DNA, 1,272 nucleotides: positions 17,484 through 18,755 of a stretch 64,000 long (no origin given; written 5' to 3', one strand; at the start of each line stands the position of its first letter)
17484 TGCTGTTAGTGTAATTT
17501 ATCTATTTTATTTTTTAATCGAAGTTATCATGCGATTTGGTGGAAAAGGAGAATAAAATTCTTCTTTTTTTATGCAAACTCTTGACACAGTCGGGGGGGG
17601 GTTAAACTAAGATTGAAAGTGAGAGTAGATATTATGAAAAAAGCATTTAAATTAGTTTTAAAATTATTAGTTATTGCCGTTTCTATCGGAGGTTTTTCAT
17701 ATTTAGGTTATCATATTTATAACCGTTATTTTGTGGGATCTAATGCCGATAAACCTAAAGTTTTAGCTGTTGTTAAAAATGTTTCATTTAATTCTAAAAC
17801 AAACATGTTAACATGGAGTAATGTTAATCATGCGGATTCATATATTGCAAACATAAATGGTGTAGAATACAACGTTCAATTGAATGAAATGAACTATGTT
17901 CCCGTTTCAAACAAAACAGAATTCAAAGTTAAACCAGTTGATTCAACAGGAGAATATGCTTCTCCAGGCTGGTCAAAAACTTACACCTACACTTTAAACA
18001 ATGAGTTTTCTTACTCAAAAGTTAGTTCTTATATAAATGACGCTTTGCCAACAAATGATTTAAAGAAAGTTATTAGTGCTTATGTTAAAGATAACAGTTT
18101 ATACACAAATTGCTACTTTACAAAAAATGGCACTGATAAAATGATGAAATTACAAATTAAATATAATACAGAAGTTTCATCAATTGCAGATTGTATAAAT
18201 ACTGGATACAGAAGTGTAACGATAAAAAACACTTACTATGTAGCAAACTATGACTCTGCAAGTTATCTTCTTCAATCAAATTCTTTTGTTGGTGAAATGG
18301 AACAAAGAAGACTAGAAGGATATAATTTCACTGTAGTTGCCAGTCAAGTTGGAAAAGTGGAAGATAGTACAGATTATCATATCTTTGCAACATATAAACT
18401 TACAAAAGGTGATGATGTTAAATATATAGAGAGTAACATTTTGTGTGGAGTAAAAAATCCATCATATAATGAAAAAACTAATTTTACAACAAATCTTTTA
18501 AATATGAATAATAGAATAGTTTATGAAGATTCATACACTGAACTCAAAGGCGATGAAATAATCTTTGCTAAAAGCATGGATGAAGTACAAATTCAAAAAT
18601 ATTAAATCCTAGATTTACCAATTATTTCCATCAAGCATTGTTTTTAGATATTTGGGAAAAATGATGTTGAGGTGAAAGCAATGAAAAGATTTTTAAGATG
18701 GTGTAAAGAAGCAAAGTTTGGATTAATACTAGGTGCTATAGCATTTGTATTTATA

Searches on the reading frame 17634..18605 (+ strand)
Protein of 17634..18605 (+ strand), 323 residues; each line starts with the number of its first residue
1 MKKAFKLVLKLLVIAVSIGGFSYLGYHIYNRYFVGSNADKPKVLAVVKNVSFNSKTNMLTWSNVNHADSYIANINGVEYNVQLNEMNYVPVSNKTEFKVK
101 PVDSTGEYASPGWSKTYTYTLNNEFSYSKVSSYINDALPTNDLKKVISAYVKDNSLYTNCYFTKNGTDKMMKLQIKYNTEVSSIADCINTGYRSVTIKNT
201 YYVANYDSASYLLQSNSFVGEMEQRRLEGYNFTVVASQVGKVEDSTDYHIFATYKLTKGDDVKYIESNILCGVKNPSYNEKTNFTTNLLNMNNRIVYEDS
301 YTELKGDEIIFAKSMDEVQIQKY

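Call 5: search_protein_families(library=pfam, proteins=[window:17634-18605:+], max_evalue=0.01)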
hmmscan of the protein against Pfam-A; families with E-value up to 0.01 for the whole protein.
window:17634-18605:+ (323 aa): 0 families

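Call 6: find_encoding_contigs(protein=window:17634-18605:+, flank=3000, max_places=10)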
Protein window:17634-18605:+ (323 aa): 7 contigs read that carry it; 6 places shown.
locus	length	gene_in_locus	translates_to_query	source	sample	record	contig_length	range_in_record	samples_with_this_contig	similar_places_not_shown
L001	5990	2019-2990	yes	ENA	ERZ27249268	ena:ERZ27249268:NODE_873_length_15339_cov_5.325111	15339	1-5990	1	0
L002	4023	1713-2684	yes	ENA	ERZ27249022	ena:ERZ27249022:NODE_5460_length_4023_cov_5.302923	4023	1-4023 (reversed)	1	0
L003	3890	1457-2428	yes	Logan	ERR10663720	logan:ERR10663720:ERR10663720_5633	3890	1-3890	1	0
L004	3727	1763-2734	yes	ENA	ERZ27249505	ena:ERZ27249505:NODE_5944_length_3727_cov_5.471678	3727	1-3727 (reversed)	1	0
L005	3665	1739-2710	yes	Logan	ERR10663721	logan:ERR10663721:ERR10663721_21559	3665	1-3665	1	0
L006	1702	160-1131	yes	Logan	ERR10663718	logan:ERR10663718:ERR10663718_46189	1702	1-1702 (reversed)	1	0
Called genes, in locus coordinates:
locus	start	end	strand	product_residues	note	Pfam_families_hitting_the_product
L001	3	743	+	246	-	?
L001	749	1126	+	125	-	PF02823:ATP-synt_DE_N, PF00401:ATP-synt_DE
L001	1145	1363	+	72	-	-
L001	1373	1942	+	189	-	-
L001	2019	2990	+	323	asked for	-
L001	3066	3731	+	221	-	PF01551:Peptidase_M23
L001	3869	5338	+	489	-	-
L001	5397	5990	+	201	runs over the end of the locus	PF01205:Impact_N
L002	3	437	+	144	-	?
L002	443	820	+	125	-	PF02823:ATP-synt_DE_N, PF00401:ATP-synt_DE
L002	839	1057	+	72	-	-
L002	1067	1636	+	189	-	-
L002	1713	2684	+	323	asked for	-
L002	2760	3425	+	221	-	PF01551:Peptidase_M23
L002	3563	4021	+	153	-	?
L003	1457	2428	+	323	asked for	-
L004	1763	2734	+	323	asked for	-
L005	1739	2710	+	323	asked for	-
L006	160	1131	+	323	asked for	-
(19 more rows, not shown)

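Call 8: find_homologous_proteins(query=window:17634-18605:+, max_evalue=0.001)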
Query window:17634-18605:+ (323 aa): 53 proteins with E <= 0.001 among 853 candidates.
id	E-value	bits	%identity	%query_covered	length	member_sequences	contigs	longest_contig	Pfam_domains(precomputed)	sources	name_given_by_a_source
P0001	3.1e-207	705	100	100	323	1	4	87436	-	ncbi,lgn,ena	-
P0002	1.9e-178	611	86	100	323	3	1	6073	-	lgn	-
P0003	3.7e-163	560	82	100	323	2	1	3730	-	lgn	-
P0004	3.2e-153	528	76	100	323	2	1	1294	-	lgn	-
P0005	1.8e-149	515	72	100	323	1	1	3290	-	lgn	-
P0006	8.1e-149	513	74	100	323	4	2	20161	-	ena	-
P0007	6.5e-131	455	68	100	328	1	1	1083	-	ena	-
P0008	1.0e-95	339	56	95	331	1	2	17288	-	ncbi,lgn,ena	-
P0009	1.3e-88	316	48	94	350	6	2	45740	-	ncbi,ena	-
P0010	4.0e-86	307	49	98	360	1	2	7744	-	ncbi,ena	-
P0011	4.1e-79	284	48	93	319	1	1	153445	-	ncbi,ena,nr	ncbi:MAG: hypothetical protein J1F31_04560 [Erysipelotrichales bacterium]|nr:hypothetical protein [E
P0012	1.2e-77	280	47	98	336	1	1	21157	-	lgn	-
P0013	7.1e-74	267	51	79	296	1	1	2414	-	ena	-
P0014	2.1e-72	262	46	85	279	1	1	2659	-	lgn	-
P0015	7.5e-62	228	42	84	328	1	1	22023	-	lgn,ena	-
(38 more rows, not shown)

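Call 13: find_related_loci(query=A1, collection=genome_contigs, flank=3000)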
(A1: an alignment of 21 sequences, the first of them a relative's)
Query A1 (323 aa) in genome_contigs; peptide patterns used: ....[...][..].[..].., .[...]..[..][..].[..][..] (x = any residue, [..] = any of these).
112 stretches matched a pattern; 11 encode a relative of the query (tblastn E <= 1e-3); 11 distinct loci.
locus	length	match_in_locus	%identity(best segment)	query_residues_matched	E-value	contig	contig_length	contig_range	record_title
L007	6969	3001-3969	76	1-323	1e-163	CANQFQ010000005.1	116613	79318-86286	MAG: uncultured Bacilli bacterium isolate Lapin-005__bin75 genome assembly, contig: Lapin-005__NODE_151_length_116613_co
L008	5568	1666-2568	56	18-323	8e-97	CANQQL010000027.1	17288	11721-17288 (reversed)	MAG: uncultured Bacilli bacterium isolate Lapin-011__bin74 genome assembly, contig: Lapin-011__NODE_3361_length_17288_co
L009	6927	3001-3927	48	12-316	1e-94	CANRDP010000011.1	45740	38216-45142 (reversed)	MAG: uncultured Bacilli bacterium isolate Lapin-025__bin9 genome assembly, contig: Lapin-025__NODE_545_length_45740_cov_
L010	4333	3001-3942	49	9-318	2e-92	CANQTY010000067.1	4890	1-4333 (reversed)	MAG: uncultured Bacilli bacterium isolate Lapin-008__bin59 genome assembly, contig: Lapin-008__NODE_15390_length_4890_co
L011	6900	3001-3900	48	20-318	1e-84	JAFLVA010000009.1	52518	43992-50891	MAG: Erysipelotrichales bacterium isolate HAN093 Seq9, whole genome shotgun sequence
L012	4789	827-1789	39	1-320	4e-66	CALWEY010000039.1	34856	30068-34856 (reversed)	MAG: uncultured Clostridia bacterium isolate E02__bin162 genome assembly, contig: E02__k127_3346635, whole genome shotgu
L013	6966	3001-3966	40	2-320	3e-65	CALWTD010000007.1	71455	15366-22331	MAG: uncultured Clostridia bacterium isolate E10__bin279 genome assembly, contig: E10__k127_3259292, whole genome shotgu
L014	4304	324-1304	37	1-320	4e-57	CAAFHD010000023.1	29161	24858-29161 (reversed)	MAG TPA_asm: Bacilli bacterium, isolate HGM10900, WGS project CAAFHD010000000 data, contig: SRS146812_6_k99_69962, whole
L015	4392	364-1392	33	1-322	2e-56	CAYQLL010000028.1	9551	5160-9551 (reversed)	MAG TPA_asm: uncultured Christensenella sp. isolate binchicken_co354_243 genome assembly, contig: NODE_8509_length_9551_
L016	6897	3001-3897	36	28-318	1e-51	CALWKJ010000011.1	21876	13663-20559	MAG: uncultured Clostridia bacterium isolate BRZ_BV__bin68 genome assembly, contig: BRZ_BV__NODE_2242_length_21876_cov_5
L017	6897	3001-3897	38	33-322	5e-51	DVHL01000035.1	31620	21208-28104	MAG TPA_asm: Candidatus Fimimonas gallinarum isolate CHK121-14286 CHK121__C404351_L31620_ERR2241889, whole genome shotgu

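Call 15: find_encoding_contigs(protein=P0002, flank=1500, max_places=10)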
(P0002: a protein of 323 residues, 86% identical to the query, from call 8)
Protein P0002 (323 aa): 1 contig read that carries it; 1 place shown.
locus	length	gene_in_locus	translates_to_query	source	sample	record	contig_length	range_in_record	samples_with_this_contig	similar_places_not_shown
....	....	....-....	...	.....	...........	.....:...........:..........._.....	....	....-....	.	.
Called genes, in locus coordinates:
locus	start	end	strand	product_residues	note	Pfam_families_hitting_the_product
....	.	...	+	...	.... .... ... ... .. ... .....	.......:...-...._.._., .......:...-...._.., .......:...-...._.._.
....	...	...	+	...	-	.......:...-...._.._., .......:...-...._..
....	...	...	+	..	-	-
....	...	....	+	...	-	-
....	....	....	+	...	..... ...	-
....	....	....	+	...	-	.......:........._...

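Call 16: find_encoding_contigs(protein=P0003, flank=1500, max_places=10)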
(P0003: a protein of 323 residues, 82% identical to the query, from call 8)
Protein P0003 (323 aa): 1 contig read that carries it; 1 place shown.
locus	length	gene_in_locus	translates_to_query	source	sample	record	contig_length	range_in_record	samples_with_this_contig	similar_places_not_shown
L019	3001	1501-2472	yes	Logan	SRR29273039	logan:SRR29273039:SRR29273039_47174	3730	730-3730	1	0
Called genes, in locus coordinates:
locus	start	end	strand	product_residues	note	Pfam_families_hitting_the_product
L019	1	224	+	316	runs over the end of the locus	?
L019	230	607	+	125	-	PF02823:ATP-synt_DE_N, PF00401:ATP-synt_DE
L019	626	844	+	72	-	-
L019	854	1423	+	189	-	-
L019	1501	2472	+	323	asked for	-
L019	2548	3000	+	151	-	?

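Call 17: find_encoding_contigs(protein=P0009, flank=1500, max_places=10)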
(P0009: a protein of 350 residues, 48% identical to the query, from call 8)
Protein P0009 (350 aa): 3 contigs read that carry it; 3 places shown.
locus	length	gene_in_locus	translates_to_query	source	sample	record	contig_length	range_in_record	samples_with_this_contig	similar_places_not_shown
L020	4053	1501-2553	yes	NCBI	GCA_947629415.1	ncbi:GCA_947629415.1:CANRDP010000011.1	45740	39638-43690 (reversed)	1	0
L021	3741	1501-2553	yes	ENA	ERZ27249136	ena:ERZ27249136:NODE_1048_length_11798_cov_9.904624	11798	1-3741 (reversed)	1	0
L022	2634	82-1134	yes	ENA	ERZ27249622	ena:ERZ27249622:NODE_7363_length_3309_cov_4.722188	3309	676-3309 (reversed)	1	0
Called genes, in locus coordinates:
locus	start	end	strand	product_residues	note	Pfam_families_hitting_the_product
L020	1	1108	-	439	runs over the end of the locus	PF13173:AAA_14, PF13635:DUF4143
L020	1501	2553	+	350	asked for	-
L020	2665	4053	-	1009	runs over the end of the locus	PF00005:ABC_tran, PF02463:SMC_N (faint), PF02687:FtsX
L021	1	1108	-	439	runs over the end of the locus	PF13173:AAA_14, PF13635:DUF4143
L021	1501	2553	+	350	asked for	-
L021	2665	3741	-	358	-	?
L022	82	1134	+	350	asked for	-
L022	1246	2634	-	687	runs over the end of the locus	?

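Call 18: find_encoding_contigs(protein=P0006, flank=1500, max_places=10)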
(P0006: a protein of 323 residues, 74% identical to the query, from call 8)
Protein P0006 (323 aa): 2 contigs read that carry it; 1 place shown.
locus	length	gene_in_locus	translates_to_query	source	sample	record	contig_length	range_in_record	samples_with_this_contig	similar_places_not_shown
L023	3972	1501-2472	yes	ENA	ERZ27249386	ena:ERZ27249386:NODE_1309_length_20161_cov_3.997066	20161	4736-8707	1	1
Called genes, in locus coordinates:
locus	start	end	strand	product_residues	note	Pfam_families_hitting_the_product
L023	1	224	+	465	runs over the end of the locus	PF02874:ATP-synt_ab_N, PF00006:ATP-synt_ab, PF22919:ATP-synt_VA_C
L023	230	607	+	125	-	PF02823:ATP-synt_DE_N, PF00401:ATP-synt_DE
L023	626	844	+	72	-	-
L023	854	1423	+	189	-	-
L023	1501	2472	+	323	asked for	-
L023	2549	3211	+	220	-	PF01551:Peptidase_M23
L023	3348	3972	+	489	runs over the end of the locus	-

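Call 31: predict_structure(alignment_id=A1)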
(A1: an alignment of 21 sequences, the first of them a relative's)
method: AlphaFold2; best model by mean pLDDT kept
length: 323 residues; sequences in the alignment: 21
mean_pLDDT: 86.3   pTM: 0.77
mean pLDDT of the five models: 86.3, 84.8, 82.6, 82.5, 81.6
residues with pLDDT >= 90: 182; 70-90: 103; 50-70: 36; < 50: 2
segments of 3 or more residues with pLDDT < 50: none
pLDDT, mean of each block of 10 residues (from residue 1): 73 79 69 53 92 93 95 94 93 94 91 96 91 90 92 96 90 95 95 93 80 72 81 91 84 94 94 75 65 81 96 91 66
secondary structure, 60 per line:
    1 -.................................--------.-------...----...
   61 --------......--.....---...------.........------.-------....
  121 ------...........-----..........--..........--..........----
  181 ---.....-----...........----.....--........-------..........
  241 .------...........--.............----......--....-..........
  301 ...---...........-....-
elements in order: H2-34 E51-53 E58-60 E69-74 E77-81 E85-87 E94-102 E117-120 H127-137 E143-152 E155-164 E167-176 H184-188 E194-204 H209-213 H216-223 E231-241 E248-258 E261-273 H278-283 H286-289 E294-303 H307-317 H319-322

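Call 34: fold_search(model_id=the predicted structure, library=pdb)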
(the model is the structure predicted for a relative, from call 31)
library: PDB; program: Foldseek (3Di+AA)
matches with E <= 10: 658; with E <= 0.001: 0
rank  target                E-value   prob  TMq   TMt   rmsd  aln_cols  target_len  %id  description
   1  8d82_A                5.0e-03  0.54  0.18  0.11  19.8       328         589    9  Cryo-EM structure of human IL-6 signaling complex in detergent: model containing full extracellular domains (released 2023-03-29)
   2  3uto_A                6.2e-03  0.60  0.18  0.11  16.2       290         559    9  Twitchin kinase region from C.elegans (Fn31-NL-kin-CRD-Ig26) (released 2012-08-08)
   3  4fhn_D                7.3e-03  0.25  0.14  0.06  17.5       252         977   12  Nup37-Nup120 full-length complex from Schizosaccharomyces pombe (released 2012-09-26)
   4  8v2b_B                9.0e-03  0.35  0.18  0.11  16.8       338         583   10  Cryo-EM structure of mouse type II OSM receptor complex: model for full extracellular assembly (released 2024-11-20)
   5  6iaa_A                9.0e-03  0.30  0.16  0.07  29.9       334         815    9  hRobo2 ectodomain (released 2019-03-13)
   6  3uto_B                1.1e-02  0.72  0.17  0.11  17.5       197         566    9  Twitchin kinase region from C.elegans (Fn31-NL-kin-CRD-Ig26) (released 2012-08-08)
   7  3og6_B                1.1e-02  0.57  0.16  0.24  14.6       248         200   10  The crystal structure of human interferon lambda 1 complexed with its high affinity receptor in space group P212121 (released 2010-10-20)
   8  5fmv_B                1.1e-02  0.23  0.16  0.15  25.6       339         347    6  Crystal structure of human CD45 extracellular region, domains d1-d4 (released 2016-03-23)
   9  8qy6_A                1.2e-02  0.38  0.19  0.12  17.3       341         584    8  Structure of interleukin 6 (gp130 P496L mutant). (released 2024-02-21)
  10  5fmv_A                1.2e-02  0.23  0.17  0.15  27.0       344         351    7  Crystal structure of human CD45 extracellular region, domains d1-d4 (released 2016-03-23)
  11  8avd_B                1.3e-02  0.44  0.20  0.17  15.3       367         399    7  Cryo-EM structure for a 3:3 complex between mouse leptin and the mouse LEP-R ectodomain (local refinement) (released 2023-04-05)
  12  6x04_C                1.3e-02  0.25  0.15  0.15  18.3       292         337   11  Nup133 (aa55-481) from S. cerevisiae bound by VHH-SAN5 (released 2020-12-09)
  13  8qy4_C                1.4e-02  0.38  0.20  0.12  16.4       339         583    8  Structure of interleukin 11 (gp130 P496L mutant). (released 2024-02-21)
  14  8qy5_A                1.4e-02  0.35  0.19  0.12  16.9       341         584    8  Structure of interleukin 6. (released 2024-02-21)
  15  8vse_A                1.4e-02  0.23  0.16  0.15  26.0       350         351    6  Cryo-EM structure of human CD45 extracellular region in complex with adenoviral protein E3/49K (released 2024-11-06)
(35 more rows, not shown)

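Call 37: search_protein_families(library=ncbifam, proteins=[window:17634-18605:+], max_evalue=0.01)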
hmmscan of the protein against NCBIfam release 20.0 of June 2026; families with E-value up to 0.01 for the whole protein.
window:17634-18605:+ (323 aa): 0 families

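Call 48: find_encoding_contigs(protein=P0005, flank=1500, max_places=6)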
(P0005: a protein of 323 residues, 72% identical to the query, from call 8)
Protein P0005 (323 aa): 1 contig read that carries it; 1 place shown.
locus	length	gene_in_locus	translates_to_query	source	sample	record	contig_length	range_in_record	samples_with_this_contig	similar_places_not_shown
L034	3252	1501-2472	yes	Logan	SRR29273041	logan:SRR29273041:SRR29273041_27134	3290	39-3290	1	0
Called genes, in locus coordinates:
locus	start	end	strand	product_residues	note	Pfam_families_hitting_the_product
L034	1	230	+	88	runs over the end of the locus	?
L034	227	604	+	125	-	PF02823:ATP-synt_DE_N, PF00401:ATP-synt_DE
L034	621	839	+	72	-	-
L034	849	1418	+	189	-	-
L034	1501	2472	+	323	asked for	-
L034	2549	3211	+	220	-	-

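Call 49: find_encoding_contigs(protein=P0012, flank=1500, max_places=6)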
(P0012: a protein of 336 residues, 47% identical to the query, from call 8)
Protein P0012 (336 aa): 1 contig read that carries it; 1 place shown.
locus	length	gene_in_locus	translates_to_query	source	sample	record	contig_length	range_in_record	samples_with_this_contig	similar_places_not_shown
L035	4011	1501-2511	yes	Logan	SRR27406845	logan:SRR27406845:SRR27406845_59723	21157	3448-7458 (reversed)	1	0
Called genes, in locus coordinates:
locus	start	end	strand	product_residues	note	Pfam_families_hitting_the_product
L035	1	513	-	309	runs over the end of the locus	PF01795:Methyltransf_5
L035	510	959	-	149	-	PF02381:MraZ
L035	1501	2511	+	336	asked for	-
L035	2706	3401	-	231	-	PF00149:Metallophos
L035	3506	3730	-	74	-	-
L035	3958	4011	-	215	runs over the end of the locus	-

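Call 53: list_cluster_members(proteins=[P0009, P0001, P0006])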
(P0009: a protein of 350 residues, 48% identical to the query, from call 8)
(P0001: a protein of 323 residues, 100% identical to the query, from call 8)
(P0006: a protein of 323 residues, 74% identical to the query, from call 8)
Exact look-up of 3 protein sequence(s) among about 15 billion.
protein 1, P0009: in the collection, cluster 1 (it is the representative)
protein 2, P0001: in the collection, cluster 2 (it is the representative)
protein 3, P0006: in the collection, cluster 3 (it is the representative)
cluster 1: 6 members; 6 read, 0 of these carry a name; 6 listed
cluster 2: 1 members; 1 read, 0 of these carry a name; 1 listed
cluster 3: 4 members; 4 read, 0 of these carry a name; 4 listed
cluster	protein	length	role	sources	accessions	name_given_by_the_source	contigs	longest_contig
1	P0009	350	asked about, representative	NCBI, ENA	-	-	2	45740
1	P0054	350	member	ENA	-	-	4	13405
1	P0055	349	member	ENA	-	-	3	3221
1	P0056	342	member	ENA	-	-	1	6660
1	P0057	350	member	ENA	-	-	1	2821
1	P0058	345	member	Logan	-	-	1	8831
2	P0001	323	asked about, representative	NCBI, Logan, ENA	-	-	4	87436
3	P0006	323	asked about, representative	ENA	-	-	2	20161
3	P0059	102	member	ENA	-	-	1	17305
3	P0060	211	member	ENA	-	-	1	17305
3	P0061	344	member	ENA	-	-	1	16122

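Call 54: find_encoding_contigs(protein=P0054, flank=1000, max_places=10)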
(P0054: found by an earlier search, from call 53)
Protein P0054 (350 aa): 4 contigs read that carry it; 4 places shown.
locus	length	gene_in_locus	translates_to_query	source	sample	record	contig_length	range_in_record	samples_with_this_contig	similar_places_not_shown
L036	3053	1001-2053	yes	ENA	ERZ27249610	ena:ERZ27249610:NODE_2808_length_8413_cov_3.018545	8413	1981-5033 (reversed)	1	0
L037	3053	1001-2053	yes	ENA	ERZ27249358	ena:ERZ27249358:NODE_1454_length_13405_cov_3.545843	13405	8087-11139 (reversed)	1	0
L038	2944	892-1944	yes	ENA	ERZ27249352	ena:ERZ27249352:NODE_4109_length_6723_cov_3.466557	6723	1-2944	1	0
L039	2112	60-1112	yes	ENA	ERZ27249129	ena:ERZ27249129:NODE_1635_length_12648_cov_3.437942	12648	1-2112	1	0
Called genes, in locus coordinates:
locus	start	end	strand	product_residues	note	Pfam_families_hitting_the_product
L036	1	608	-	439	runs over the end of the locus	PF13173:AAA_14, PF13635:DUF4143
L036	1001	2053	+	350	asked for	-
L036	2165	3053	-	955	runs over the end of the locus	?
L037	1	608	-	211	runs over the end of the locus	PF13173:AAA_14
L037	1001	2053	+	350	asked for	-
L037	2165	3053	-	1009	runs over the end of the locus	PF00005:ABC_tran, PF02463:SMC_N (faint), PF02687:FtsX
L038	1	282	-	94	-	?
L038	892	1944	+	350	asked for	-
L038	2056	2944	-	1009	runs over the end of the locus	PF00005:ABC_tran, PF02463:SMC_N (faint), PF02687:FtsX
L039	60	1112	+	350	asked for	-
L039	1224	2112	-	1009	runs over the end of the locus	PF00005:ABC_tran, PF02463:SMC_N (faint), PF02687:FtsX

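Call 55: find_encoding_contigs(protein=P0055, flank=1000, max_places=10)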
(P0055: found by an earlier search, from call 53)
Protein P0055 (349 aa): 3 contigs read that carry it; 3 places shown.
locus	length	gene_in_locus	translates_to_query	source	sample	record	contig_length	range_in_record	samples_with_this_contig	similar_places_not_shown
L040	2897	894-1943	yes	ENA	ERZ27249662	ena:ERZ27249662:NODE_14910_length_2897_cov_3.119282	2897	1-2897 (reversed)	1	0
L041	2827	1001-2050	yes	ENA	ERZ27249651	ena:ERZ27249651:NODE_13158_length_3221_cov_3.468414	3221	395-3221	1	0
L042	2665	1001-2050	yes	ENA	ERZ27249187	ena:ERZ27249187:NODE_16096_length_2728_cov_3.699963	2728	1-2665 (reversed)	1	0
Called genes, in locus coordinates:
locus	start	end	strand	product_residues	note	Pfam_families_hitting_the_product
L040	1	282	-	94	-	?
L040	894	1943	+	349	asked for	-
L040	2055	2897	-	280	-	?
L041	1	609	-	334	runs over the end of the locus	?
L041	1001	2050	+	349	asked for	-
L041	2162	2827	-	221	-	?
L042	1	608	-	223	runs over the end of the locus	?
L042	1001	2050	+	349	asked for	-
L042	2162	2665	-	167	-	?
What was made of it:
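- Coverage of the ENA contigs is 3-10x (calls 6, 17, 54, 55).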

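Call 59: search_protein_families(library=phrogs, proteins=[window:17634-18605:+], max_evalue=0.1)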
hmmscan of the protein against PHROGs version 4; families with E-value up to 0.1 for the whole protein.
window:17634-18605:+ (323 aa): 0 families

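Call 60: find_related_loci(query=A1, collection=metagenome_contigs, flank=600)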
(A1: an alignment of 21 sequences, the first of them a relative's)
Query A1 (323 aa) in metagenome_contigs; peptide patterns used: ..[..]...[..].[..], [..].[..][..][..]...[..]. (x = any residue, [..] = any of these).
151 stretches matched a pattern; 5 encode a relative of the query (tblastn E <= 1e-3); 5 distinct loci.
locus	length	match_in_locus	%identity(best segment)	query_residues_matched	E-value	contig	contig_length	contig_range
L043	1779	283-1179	38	28-318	8e-55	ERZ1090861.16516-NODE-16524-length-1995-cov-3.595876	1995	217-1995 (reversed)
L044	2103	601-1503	36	33-322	2e-50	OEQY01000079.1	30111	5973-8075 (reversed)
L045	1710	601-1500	37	33-321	7e-51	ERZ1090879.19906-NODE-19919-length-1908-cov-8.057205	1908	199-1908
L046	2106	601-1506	35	28-318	1e-48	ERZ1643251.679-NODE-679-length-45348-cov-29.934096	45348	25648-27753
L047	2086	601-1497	35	33-322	2e-48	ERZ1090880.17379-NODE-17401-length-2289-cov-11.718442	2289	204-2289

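Call 80: search_solved_structures(query=A1, max_evalue=1)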
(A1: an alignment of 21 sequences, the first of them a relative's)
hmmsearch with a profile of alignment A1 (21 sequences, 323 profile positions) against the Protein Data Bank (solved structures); distinct sequences matched with E-value up to 1: 0.

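Call 81: search_protein_families(library=pfam, alignment_id=A1, max_evalue=0.1)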
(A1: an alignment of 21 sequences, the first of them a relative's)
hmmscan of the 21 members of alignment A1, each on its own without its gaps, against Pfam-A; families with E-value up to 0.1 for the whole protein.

A. member 1, P0001 (323 aa): 0 families

B. families by the number of members that match (of 21 scanned): 11 families
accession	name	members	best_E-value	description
PF11589.14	DUF3244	1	0.0087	Domain of unknown function (DUF3244)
PF00965.23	TIMP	1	0.013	Tissue inhibitor of metalloproteinase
PF04290.18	DctQ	1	0.013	Tripartite ATP-independent periplasmic transporters, DctQ component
PF18611.7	IL3Ra_N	1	0.014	IL-3 receptor alpha chain N-terminal domain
PF07576.18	BRAP2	1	0.018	BRCA1-associated protein 2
PF20453.3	DUF6707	1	0.019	Family of unknown function (DUF6707)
PF07852.16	DUF1642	1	0.028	Protein of unknown function (DUF1642)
PF23937.1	DUF7272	1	0.051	Family of unknown function (DUF7272)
PF00354.24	Pentaxin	1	0.054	Pentaxin family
PF12890.13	DHOase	1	0.074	Dihydro-orotase-like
PF09610.15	Myco_arth_vir_N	1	0.099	Mycoplasma virulence signal region (Myco_arth_vir_N)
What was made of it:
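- On Any described protein family for orf323: There is no hit in Pfam, NCBIfam, PHROGs or by a PDB sequence profile (calls 5, 37, 59, 80, 81).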
